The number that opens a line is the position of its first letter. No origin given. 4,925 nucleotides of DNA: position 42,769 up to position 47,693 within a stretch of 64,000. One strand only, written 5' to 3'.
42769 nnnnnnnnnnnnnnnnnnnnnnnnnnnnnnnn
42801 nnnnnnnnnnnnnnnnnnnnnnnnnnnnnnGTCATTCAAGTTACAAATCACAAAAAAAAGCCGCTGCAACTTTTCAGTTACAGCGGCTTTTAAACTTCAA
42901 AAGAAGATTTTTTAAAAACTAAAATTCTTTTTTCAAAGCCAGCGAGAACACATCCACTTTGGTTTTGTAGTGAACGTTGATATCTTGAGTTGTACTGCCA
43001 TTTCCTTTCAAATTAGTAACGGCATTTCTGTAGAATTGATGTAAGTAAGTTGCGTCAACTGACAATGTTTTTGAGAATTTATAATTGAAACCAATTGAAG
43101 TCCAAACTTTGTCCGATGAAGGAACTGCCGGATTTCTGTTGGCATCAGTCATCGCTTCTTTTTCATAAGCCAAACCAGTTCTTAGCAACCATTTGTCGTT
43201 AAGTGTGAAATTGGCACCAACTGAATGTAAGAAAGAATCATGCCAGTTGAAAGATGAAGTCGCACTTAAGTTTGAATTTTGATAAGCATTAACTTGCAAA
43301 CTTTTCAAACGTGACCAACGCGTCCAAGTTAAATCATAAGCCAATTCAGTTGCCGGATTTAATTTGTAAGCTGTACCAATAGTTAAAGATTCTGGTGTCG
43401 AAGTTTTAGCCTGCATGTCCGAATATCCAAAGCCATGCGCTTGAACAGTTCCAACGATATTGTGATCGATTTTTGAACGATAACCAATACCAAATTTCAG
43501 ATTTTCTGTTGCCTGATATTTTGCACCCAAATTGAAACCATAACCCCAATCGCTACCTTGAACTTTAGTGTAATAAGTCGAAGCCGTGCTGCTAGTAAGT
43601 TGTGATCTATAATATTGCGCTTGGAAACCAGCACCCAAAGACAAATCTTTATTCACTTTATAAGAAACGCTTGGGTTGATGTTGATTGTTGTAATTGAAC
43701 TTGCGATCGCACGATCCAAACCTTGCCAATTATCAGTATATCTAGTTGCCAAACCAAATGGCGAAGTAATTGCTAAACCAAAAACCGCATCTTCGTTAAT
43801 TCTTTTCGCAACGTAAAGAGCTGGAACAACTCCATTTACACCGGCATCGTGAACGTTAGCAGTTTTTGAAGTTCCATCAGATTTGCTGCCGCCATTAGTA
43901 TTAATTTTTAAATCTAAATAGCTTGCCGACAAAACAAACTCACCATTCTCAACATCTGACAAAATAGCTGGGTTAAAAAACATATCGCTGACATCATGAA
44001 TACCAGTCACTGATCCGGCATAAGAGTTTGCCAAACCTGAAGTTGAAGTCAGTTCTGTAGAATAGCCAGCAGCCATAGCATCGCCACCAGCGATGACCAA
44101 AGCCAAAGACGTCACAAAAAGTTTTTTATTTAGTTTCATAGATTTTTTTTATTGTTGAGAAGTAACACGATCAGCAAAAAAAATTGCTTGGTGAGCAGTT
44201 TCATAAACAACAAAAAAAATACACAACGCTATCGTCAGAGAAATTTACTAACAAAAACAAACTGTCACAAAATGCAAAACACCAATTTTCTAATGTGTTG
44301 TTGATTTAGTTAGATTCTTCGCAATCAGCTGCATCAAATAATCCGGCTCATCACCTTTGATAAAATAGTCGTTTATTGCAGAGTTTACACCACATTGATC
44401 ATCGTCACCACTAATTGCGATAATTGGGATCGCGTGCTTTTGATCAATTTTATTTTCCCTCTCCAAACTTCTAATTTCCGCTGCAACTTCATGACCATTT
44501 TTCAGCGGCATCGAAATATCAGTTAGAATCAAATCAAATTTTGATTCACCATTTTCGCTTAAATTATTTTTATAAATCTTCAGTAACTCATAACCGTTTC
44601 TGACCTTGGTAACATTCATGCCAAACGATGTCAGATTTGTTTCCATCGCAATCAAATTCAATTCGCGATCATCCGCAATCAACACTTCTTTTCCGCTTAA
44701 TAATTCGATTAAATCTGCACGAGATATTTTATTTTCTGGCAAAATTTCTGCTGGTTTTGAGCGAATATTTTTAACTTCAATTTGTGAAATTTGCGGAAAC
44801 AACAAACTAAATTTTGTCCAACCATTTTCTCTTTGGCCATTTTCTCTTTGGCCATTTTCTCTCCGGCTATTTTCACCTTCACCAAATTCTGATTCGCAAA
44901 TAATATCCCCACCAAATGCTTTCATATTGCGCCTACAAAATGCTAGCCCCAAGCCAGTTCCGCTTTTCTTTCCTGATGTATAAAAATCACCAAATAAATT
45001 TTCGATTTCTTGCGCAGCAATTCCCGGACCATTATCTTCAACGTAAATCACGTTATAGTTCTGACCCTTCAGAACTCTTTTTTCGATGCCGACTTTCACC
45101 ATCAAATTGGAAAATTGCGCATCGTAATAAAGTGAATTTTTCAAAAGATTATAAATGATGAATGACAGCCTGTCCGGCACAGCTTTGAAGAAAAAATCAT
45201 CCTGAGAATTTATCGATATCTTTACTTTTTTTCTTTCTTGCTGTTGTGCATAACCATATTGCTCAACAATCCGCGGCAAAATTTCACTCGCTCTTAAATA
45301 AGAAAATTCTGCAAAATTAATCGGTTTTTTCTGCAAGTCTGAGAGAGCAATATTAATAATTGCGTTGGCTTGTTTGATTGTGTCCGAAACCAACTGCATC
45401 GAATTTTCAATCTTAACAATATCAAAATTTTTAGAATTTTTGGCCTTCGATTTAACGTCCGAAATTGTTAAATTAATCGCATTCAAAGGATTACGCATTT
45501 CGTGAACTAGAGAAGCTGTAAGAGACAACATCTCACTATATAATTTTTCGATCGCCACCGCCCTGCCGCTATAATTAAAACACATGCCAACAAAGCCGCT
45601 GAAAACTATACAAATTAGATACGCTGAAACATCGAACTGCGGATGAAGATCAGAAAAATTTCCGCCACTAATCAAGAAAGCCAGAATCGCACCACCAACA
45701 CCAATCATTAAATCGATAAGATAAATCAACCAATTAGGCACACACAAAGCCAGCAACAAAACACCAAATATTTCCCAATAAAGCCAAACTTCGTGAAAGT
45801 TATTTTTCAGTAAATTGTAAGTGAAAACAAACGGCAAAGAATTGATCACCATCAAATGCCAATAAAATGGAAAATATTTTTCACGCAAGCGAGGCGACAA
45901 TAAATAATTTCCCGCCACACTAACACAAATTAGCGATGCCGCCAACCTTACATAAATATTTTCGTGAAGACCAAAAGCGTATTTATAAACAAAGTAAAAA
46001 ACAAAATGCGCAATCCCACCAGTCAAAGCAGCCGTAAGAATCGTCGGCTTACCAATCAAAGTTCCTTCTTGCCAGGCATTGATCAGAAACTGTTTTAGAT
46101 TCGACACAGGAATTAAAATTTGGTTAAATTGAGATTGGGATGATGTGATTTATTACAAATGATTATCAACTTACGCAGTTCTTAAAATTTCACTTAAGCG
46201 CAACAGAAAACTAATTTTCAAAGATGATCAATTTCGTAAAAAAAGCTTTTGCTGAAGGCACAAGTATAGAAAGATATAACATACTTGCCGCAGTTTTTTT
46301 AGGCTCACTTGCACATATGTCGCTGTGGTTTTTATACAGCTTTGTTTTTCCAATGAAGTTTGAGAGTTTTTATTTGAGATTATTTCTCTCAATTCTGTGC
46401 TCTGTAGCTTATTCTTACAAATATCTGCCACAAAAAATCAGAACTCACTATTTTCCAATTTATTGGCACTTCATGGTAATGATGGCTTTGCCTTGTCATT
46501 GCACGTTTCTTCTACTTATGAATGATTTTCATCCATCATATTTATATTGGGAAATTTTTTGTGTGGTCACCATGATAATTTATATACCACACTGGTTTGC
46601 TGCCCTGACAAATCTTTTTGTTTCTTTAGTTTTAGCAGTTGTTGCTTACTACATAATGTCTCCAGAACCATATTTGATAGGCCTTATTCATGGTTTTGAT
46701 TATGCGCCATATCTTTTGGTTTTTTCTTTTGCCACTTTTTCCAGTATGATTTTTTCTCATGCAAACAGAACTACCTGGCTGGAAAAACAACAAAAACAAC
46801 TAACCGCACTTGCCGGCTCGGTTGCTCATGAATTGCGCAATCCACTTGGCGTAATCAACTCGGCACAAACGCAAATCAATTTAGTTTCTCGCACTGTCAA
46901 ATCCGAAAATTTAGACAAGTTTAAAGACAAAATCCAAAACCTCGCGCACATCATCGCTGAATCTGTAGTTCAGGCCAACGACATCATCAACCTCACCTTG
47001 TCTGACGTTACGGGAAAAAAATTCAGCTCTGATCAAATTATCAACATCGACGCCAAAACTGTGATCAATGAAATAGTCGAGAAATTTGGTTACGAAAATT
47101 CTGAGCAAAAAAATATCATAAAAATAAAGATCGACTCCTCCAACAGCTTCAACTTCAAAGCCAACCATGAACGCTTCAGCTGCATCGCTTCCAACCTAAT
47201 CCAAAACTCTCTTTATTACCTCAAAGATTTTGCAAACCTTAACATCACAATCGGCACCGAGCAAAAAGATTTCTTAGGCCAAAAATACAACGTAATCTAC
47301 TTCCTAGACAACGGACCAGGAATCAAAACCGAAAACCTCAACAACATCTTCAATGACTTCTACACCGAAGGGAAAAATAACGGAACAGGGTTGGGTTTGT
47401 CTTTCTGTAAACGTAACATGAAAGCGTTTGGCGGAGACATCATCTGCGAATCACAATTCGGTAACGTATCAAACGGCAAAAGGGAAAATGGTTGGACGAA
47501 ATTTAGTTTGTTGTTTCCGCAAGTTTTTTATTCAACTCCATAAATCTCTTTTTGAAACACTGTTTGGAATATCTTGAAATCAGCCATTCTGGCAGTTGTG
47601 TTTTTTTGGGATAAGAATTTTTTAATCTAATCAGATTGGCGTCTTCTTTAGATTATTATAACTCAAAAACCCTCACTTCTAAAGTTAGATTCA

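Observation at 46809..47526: About 720 bp of near-identical DNA shared by two kinase genes 6 kb apart, with a mismatch-free core (gene-conversion signature)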

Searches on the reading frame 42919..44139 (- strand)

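Call 7: search_protein_families(library=pfam, proteins=[window:42919-44139:-])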
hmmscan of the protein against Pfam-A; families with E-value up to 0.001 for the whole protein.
window:42919-44139:- (406 aa): 4 families
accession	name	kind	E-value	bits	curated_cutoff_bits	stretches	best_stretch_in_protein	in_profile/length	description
PF03349.22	Toluene_X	-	2.2e-80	270.6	29.7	1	17-406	4-421/421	Outer membrane protein transport protein (OMPP1/FadL/TodX)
PF10677.15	DUF2490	-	7.3e-10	39.3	29.8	1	202-373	39-180/186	Protein of unknown function (DUF2490)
PF13505.12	OMP_b-brl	-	7.1e-09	36.5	28.7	1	121-224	51-155/175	Outer membrane protein beta-barrel domain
PF21012.3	DUF6850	-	0.00088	18.9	27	0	150-392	137-349/464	Family of unknown function (DUF6850)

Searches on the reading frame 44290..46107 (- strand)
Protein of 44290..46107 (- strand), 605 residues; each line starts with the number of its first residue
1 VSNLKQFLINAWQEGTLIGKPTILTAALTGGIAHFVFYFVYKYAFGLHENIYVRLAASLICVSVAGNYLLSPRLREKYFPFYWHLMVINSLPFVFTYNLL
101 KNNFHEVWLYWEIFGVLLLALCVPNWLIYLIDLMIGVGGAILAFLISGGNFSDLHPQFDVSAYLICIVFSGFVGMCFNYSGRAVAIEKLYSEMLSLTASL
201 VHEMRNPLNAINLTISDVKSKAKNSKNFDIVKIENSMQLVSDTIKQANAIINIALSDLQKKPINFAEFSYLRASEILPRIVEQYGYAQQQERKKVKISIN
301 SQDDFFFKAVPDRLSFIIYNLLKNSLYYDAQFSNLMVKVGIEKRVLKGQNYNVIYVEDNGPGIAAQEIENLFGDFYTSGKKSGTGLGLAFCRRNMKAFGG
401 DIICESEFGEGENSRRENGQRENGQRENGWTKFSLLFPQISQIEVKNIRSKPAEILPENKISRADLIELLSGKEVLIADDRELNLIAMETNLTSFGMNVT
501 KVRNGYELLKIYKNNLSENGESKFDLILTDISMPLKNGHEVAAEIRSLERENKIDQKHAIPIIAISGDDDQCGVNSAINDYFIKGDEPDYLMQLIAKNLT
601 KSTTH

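Call 7: search_protein_families(library=pfam, proteins=[window:44290-46107:-])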
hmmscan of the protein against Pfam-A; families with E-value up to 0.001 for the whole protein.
window:44290-46107:- (605 aa): 2 families
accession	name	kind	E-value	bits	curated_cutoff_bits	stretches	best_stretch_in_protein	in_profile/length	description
PF02518.31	HATPase_c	-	3.9e-18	66.3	26.4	1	310-411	2-100/111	Histidine kinase-, DNA gyrase B-, and HSP90-like ATPase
PF00072.30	Response_reg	-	2.2e-12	47.6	30.2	1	475-593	1-108/111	Response regulator receiver domain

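Call 43: search_protein_families(library=ncbifam, proteins=[window:44290-46107:-], max_evalue=0.01)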
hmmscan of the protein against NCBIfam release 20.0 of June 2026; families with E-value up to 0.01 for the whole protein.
window:44290-46107:- (605 aa): 91 families (the best 25 are shown)
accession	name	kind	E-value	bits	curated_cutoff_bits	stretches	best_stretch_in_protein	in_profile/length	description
NF041945.1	LuxN_Vibrio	equivalog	7.2e-42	143.5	1550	1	195-571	464-804/839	quorum-sensing autoinducer 1 sensor kinase/phosphatase LuxN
NF008468.0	PRK11360.1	equivalog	9.3e-22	77.1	646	1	196-412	399-600/616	two-component system sensor histidine kinase AtoS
NF008302.0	PRK11091.1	equivalog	3.1e-21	75.3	838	2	185-412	275-497/779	aerobic respiration two-component sensor histidine kinase ArcB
NF046044.1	PnpS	equivalog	1.2e-20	74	400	1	198-412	175-383/390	two-component system histidine kinase PnpS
NF008099.0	PRK10841.1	equivalog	1.6e-20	72.6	920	2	197-411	474-681/949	two-component system sensor histidine kinase RcsC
NF047497.1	HK_LIC_12097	equivalog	7.4e-20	71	500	1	195-406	152-353/367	LIC_12097 family sensor histidine kinase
NF041880.1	EPS_EpsF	equivalog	1.3e-19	70.1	900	2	200-414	281-485/492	response regulator EpsF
TIGR02956.1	TMAO_torS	equivalog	2e-19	69.3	676.5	2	293-411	557-673/967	TMAO reductase system sensor histidine kinase/response regulator TorS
NF011874.0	PRK15347.1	equivalog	1.8e-18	66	852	2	313-412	513-606/921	two component system sensor kinase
NF006800.0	PRK09303.1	equivalog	2.8e-18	66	342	1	197-411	155-368/383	histidine kinase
NF041947.1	LuxQ_Vibrio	equivalog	2.8e-18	65.2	1200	2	198-412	477-688/843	quorum-sensing autoinducer 2 sensor kinase/phosphatase LuxQ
NF041832.1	near_NosP_CTERM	subfamily_domain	1.1e-17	64.2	400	1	198-411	12-216/370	NahK/ErcS family hybrid sensor histidine kinase/response regulator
NF008318.0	PRK11107.1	equivalog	1.6e-17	62.9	890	2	188-412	291-510/920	two-component sensor histidine kinase BarA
TIGR02966.1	phoR_proteo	equivalog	2.1e-17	63.2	334.2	1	198-412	119-327/333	phosphate regulon sensor histidine kinase PhoR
NF033092.0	HK_WalK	equivalog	3.3e-17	62.3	725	1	192-412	371-586/594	cell wall metabolism sensor histidine kinase WalK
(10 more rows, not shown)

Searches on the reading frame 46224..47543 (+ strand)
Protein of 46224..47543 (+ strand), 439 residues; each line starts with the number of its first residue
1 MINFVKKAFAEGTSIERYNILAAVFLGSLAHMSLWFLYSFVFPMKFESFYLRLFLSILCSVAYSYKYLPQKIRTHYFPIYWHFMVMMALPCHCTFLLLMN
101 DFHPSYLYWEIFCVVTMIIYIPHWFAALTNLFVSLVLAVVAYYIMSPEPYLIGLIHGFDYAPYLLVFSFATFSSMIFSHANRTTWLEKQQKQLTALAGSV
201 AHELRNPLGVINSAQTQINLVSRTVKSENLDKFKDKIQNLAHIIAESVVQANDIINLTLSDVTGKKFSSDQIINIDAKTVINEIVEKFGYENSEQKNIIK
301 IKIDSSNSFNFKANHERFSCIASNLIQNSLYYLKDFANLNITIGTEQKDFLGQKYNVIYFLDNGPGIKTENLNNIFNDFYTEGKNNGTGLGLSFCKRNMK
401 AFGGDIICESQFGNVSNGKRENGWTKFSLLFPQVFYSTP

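Call 7: search_protein_families(library=pfam, proteins=[window:46224-47543:+])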
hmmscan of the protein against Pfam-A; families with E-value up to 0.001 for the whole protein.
window:46224-47543:+ (439 aa): 2 families
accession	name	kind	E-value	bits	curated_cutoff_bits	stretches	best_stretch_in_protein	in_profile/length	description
PF02518.31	HATPase_c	-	1e-13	52.1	26.4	1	319-432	7-108/111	Histidine kinase-, DNA gyrase B-, and HSP90-like ATPase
PF00512.31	HisKA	-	0.00043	20.7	26.9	0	194-256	3-55/66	His Kinase A (phospho-acceptor) domain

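Call 10: list_cluster_members(proteins=[P0001, P0005, window:46224-47543:+])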
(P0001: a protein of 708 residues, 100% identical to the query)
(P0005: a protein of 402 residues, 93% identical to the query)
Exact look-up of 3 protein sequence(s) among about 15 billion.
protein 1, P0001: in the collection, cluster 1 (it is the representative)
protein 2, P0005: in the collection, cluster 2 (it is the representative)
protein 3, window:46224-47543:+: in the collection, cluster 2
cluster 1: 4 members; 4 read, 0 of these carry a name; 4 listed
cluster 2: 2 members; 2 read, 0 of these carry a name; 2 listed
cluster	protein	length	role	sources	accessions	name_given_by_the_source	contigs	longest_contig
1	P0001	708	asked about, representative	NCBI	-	-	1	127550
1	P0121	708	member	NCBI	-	-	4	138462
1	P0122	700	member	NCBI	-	-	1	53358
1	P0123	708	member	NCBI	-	-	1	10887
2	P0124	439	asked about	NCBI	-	-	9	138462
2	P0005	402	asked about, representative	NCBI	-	-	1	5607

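Call 43: search_protein_families(library=ncbifam, proteins=[window:46224-47543:+], max_evalue=0.01)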
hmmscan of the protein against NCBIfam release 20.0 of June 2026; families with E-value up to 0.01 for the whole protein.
window:46224-47543:+ (439 aa): 62 families (the best 25 are shown)
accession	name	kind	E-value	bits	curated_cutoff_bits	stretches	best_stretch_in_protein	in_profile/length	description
NF041945.1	LuxN_Vibrio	equivalog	2.2e-37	128.6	1550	1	187-432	456-680/839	quorum-sensing autoinducer 1 sensor kinase/phosphatase LuxN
NF008468.0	PRK11360.1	equivalog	2.4e-21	75.7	646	1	193-413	396-597/616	two-component system sensor histidine kinase AtoS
NF007837.0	PRK10549.1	equivalog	6.4e-21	74.6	603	1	173-415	220-450/466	envelope stress sensor histidine kinase BaeS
NF012163.2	BaeS_SmeS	equivalog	2.8e-19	69.4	500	1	185-415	232-450/457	sensor histidine kinase efflux regulator BaeS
NF046044.1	PnpS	equivalog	3e-19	69.3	400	1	195-414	172-381/390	two-component system histidine kinase PnpS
NF053867.1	SprKinKinDBac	equivalog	1.2e-18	66.8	775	1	193-411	286-484/500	sporulation kinase KinD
TIGR02966.1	phoR_proteo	equivalog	2.6e-18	66.1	334.2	1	198-416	119-327/333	phosphate regulon sensor histidine kinase PhoR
NF058527.1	HistKinChvGCaul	equivalog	8.2e-18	64.4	740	1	183-412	296-516/535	two-component sensor histidine kinase ChvG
NF033092.0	HK_WalK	equivalog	1.5e-17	63.4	725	1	187-414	366-584/594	cell wall metabolism sensor histidine kinase WalK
NF006800.0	PRK09303.1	equivalog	4.6e-17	62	342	1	186-414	144-367/383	histidine kinase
NF041735.1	hist_kin_RppB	equivalog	1.4e-16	60.3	400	1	188-416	214-431/438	two-component system sensor histidine kinase RppB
NF045903.1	CuHisKinLciSLeg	equivalog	6.6e-16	58.7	700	1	187-413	133-347/357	copper-responsive two-component system sensor histidine kinase LciS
NF008312.0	PRK11100.1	equivalog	9.2e-16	57.7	356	1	197-409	260-459/477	two-component system sensor histidine kinase CreC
NF047497.1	HK_LIC_12097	equivalog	4.7e-15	55.2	500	1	193-410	150-353/367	LIC_12097 family sensor histidine kinase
NF007688.0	PRK10364.1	equivalog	1.4e-14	53.8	479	1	193-415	240-442/460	two-component system sensor histidine kinase ZraS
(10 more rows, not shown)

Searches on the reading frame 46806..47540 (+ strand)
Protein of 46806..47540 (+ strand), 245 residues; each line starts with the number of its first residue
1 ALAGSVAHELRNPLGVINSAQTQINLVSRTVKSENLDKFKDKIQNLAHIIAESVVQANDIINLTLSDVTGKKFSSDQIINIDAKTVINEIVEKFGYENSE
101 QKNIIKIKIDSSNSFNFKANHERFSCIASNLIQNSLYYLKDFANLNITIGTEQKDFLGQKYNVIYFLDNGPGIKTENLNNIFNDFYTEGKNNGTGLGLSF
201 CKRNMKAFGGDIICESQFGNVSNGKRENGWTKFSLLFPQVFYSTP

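Call 8: find_related_loci(query=window:46806-47540:+, collection=genome_contigs, flank=10000)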
Query window:46806-47540:+ (245 aa) in genome_contigs; peptide patterns used: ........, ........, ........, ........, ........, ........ (x = any residue, [..] = any of these).
122 stretches matched a pattern; 4 encode a relative of the query (tblastn E <= 1e-3); 3 distinct loci.
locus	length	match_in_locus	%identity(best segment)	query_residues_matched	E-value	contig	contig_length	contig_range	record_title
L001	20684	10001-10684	43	1-240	5e-58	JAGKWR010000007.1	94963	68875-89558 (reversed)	MAG: Alphaproteobacteria bacterium isolate C8_D7_3 C8_D7_3_22, whole genome shotgun sequence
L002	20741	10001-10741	37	1-238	6e-46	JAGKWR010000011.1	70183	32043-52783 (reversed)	MAG: Alphaproteobacteria bacterium isolate C8_D7_3 C8_D7_3_38, whole genome shotgun sequence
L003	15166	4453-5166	23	4-238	1e-6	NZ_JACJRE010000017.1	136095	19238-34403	Tolypothrix sp. FACHB-123 contig17, whole genome shotgun sequence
